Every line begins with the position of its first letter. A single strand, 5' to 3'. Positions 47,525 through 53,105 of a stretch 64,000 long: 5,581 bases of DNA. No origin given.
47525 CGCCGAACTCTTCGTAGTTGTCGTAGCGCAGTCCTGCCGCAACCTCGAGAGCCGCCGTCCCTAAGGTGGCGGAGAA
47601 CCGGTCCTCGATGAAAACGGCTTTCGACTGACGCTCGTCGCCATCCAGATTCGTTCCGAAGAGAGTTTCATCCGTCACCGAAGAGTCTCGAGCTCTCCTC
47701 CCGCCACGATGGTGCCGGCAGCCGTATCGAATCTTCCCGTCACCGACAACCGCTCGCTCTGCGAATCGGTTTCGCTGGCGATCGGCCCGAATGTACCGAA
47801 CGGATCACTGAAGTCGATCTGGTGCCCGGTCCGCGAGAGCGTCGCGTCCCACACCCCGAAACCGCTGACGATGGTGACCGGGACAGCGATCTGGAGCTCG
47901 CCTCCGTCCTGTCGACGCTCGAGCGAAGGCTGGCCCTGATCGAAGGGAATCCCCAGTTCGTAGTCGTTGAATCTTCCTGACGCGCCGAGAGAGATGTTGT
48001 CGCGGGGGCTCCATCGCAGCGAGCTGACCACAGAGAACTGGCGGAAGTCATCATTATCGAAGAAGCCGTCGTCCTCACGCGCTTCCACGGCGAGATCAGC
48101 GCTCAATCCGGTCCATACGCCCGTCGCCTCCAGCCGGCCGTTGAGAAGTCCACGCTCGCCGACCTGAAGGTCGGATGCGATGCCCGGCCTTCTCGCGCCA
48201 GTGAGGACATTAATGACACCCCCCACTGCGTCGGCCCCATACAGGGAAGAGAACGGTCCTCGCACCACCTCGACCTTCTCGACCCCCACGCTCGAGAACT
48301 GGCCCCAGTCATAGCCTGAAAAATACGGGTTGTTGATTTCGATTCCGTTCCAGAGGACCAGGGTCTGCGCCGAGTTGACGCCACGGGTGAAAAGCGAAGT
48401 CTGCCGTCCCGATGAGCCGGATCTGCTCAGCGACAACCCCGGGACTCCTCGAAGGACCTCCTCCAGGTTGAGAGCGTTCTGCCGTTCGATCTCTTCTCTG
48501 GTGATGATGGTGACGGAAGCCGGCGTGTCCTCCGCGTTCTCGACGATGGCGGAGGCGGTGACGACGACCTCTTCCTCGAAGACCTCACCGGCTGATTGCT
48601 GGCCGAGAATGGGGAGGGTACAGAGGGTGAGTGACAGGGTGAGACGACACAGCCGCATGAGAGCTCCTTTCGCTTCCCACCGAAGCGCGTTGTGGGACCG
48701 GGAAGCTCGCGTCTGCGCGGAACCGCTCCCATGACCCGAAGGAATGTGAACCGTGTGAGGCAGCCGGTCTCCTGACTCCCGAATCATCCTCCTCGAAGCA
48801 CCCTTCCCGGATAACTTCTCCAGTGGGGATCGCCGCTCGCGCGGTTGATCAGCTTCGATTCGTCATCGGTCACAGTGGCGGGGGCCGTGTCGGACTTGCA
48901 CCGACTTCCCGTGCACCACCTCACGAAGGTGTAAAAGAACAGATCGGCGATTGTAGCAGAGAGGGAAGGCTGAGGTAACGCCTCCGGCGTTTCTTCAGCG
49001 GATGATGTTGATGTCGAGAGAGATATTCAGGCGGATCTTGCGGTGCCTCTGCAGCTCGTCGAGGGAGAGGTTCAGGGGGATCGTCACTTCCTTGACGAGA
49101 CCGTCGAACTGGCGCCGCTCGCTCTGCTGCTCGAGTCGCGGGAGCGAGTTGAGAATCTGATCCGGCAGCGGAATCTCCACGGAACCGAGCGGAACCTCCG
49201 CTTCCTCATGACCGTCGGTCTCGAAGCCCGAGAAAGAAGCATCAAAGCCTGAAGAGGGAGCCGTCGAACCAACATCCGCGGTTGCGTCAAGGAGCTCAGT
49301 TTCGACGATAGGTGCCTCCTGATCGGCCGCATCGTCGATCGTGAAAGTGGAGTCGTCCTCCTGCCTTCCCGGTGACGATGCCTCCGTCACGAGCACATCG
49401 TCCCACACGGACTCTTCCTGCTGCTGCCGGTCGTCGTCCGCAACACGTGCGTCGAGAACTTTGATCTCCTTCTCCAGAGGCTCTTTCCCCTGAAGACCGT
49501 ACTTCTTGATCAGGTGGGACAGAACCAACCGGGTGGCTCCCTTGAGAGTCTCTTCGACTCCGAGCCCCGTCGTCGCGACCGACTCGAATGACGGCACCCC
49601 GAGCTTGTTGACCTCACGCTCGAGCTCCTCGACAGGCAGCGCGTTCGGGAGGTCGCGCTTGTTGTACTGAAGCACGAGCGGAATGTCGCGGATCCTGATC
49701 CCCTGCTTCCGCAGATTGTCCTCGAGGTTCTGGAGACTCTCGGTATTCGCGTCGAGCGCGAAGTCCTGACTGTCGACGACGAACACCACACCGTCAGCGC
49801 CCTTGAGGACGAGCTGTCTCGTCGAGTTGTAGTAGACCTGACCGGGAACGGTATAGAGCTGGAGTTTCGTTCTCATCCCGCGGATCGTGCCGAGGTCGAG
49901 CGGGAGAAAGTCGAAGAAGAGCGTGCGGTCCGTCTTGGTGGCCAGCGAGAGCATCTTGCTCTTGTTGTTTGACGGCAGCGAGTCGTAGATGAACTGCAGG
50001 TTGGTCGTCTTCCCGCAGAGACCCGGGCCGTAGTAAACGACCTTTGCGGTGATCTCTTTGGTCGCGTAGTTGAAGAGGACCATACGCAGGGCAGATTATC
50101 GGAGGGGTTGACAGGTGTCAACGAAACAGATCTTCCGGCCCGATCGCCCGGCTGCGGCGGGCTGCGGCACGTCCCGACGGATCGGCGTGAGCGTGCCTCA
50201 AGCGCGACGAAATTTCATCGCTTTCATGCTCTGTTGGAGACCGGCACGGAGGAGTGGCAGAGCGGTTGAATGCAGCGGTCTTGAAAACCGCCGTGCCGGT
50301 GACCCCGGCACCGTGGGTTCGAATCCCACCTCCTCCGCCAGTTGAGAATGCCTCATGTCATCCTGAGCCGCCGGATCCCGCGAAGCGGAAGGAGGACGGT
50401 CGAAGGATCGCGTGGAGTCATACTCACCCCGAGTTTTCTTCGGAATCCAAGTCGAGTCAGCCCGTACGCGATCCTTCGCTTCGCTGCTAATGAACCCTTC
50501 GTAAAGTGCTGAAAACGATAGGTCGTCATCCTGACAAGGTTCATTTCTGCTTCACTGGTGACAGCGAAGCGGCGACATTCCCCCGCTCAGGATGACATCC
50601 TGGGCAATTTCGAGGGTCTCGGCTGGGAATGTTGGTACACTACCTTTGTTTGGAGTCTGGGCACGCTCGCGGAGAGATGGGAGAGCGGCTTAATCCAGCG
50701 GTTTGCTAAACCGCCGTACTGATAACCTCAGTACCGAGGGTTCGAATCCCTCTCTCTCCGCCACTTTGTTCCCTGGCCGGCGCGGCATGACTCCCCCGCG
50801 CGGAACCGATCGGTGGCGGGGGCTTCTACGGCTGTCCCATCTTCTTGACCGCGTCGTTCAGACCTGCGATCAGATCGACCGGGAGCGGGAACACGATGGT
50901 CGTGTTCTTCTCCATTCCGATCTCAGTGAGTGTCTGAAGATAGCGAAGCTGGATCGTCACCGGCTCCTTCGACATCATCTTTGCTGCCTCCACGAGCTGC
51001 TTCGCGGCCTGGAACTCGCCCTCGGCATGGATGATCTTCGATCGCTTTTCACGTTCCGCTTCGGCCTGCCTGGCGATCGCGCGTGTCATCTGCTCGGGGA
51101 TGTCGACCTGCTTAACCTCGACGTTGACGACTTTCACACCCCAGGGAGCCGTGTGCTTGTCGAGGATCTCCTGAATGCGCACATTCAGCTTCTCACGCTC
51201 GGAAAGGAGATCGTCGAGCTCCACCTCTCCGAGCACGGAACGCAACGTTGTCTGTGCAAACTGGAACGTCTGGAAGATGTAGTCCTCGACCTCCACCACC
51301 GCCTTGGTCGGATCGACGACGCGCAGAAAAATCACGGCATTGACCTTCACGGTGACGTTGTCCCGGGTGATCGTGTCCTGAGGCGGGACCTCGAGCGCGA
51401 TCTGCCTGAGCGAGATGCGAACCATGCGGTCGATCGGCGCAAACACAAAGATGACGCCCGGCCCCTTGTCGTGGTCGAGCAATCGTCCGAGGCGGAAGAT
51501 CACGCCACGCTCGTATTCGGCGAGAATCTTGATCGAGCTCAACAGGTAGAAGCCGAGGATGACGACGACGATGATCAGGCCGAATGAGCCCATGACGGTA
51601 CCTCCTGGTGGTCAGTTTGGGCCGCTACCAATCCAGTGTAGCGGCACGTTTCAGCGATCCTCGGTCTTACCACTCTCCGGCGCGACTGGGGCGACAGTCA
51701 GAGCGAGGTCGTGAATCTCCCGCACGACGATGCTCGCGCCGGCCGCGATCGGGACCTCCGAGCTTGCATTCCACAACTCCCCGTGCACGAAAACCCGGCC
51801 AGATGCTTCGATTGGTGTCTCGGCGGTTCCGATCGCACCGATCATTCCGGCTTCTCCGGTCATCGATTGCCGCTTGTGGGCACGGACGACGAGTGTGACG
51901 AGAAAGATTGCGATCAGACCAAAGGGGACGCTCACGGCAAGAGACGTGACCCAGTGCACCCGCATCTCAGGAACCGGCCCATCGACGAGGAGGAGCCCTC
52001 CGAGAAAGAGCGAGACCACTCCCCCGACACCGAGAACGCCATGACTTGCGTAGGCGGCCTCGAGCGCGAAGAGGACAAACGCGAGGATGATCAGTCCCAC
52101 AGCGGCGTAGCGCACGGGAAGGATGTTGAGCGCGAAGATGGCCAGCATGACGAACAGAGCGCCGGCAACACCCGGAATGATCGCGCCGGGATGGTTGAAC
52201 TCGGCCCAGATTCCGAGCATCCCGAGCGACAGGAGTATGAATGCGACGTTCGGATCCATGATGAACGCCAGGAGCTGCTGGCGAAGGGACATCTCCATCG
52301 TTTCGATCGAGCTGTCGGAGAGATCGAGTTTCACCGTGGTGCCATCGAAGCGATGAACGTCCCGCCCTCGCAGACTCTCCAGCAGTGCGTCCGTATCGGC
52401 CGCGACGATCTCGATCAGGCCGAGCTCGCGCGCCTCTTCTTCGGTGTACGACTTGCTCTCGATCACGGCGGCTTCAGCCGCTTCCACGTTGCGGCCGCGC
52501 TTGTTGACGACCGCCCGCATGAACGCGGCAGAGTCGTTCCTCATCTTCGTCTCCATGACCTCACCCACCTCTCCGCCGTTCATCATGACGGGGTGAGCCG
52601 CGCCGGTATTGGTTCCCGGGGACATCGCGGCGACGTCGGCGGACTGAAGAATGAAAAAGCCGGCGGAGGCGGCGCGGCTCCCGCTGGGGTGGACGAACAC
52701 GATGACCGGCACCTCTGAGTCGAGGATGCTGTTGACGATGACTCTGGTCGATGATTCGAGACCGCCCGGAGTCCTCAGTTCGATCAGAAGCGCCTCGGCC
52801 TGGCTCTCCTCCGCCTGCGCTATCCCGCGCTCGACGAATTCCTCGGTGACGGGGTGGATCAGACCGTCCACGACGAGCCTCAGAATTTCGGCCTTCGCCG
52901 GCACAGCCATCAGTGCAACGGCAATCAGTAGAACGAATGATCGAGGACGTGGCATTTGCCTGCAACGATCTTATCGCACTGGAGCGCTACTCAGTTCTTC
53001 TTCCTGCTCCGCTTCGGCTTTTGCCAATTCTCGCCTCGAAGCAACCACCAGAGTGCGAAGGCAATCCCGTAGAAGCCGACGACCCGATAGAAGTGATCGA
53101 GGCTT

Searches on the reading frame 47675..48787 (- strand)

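Call 40: search_protein_families(library=pfam, proteins=[window:47675-48787:-], max_evalue=0.00001)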
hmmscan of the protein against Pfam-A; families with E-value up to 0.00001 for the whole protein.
window:47675-48787:- (370 aa): 1 family
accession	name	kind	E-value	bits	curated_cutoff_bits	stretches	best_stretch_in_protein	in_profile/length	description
PF07715.20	Plug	-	9.7e-30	103.7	23.9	1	85-191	2-107/107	TonB-dependent Receptor Plug Domain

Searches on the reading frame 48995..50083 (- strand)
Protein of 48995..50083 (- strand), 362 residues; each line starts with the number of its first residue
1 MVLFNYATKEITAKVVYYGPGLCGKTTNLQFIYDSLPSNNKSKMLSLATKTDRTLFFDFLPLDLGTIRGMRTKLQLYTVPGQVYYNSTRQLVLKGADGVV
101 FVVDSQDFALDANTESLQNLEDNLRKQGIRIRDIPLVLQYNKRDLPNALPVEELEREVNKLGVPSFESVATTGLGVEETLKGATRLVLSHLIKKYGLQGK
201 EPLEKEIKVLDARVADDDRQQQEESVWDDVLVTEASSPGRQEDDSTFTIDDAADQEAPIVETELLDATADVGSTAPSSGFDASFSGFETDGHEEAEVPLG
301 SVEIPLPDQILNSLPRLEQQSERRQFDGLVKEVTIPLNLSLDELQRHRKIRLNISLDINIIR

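Call 41: search_protein_families(library=pfam, proteins=[window:48995-50083:-], max_evalue=0.00001)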
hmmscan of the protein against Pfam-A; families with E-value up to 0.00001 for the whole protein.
window:48995-50083:- (362 aa): 2 families
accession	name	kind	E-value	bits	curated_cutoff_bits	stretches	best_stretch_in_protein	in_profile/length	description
PF00025.27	Arf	-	1.8e-06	28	22.3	1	69-160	55-142/174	ADP-ribosylation factor family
PF00071.28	Ras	-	2e-06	28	21.6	1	49-187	26-160/162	Ras family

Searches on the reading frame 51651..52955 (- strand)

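Call 41: search_protein_families(library=pfam, proteins=[window:51651-52955:-], max_evalue=0.00001)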
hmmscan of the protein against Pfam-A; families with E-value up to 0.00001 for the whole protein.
window:51651-52955:- (434 aa): 3 families
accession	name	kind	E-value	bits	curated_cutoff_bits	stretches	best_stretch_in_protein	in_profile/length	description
PF24961.1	NfeD_membrane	-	6e-23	81.6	26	1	236-353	1-117/119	NfeD integral membrane domain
PF25145.1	NfeD1b_N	-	1.2e-18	67.9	40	1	33-187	11-158/189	NfeD1b, N-terminal domain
PF01957.25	NfeD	-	6.4e-13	49.1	29.1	1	370-423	3-57/57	NfeD-like C-terminal, partner-binding domain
